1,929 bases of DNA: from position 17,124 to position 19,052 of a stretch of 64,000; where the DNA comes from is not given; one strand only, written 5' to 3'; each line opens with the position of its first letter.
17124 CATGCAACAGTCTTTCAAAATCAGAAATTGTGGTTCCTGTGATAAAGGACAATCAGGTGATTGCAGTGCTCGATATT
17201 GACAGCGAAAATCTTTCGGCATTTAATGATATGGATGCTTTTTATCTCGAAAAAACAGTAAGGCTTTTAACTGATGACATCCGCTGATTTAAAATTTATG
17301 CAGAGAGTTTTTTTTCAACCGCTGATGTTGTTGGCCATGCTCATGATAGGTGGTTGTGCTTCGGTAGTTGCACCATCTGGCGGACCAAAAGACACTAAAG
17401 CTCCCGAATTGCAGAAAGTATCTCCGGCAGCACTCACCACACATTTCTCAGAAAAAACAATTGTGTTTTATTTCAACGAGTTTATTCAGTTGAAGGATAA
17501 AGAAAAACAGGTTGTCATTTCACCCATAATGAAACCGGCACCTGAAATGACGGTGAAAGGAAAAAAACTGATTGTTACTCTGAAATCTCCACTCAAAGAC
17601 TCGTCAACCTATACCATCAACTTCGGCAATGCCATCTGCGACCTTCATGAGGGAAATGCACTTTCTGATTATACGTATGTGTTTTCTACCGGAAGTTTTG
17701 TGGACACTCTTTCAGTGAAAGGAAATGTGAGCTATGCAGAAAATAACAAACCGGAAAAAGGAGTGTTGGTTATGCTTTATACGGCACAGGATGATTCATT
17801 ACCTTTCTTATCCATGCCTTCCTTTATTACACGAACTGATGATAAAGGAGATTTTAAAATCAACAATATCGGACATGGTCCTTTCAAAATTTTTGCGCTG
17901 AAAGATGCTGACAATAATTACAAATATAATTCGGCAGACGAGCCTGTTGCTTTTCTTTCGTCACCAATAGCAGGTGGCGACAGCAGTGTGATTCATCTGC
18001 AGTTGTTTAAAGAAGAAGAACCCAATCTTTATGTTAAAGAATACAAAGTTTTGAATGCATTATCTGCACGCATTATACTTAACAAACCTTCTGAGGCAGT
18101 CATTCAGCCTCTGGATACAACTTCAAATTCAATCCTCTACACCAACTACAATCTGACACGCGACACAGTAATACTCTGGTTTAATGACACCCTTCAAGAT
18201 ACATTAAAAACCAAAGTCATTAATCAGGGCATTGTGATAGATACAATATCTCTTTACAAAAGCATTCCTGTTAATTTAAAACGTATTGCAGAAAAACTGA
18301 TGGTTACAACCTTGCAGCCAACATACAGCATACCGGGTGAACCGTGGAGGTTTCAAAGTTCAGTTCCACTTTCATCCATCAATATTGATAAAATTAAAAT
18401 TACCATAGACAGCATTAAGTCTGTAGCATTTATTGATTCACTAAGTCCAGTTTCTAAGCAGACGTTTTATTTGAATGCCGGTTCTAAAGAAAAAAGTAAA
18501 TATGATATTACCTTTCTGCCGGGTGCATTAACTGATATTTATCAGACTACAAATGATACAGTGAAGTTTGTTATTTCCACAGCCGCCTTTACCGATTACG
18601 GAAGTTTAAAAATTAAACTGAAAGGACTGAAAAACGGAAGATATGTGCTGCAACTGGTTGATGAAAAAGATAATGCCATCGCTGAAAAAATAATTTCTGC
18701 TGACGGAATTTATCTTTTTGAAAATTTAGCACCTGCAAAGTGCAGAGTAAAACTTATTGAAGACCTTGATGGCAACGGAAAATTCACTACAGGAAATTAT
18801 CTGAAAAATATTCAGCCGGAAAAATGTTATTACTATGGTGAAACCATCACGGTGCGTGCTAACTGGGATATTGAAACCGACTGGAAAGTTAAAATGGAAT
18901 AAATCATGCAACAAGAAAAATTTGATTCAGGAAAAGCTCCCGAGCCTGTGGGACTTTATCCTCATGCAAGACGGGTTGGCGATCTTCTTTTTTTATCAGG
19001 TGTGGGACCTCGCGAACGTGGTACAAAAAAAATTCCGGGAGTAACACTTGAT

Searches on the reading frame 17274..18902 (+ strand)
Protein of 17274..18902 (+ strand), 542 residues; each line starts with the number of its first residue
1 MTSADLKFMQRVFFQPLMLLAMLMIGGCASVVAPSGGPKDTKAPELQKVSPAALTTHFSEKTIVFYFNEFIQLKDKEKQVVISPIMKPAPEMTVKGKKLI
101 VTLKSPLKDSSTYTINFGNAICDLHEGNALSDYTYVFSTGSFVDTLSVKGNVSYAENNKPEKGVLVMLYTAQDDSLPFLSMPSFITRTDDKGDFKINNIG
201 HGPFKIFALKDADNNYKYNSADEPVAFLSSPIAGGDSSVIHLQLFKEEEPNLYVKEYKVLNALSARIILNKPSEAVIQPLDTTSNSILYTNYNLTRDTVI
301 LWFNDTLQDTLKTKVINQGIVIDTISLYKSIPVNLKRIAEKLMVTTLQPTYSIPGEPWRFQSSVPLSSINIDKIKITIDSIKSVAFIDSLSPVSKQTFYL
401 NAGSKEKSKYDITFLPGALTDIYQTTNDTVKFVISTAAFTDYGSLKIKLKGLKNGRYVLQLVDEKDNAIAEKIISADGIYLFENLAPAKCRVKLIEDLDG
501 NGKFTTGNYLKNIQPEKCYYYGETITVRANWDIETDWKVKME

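Call 45: search_protein_families(library=pfam, proteins=[window:17274-18902:+], max_evalue=0.001)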
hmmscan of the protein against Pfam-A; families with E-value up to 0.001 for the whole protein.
window:17274-18902:+ (542 aa): 2 families
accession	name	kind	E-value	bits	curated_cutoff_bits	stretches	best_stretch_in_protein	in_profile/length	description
PF13205.12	Big_5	-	7.5e-18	65.6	23.6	1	40-139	1-105/105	Bacterial Ig-like domain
PF09912.14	DUF2141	-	0.0002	21.7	24.4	0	185-226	37-83/112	Uncharacterized protein conserved in bacteria (DUF2141)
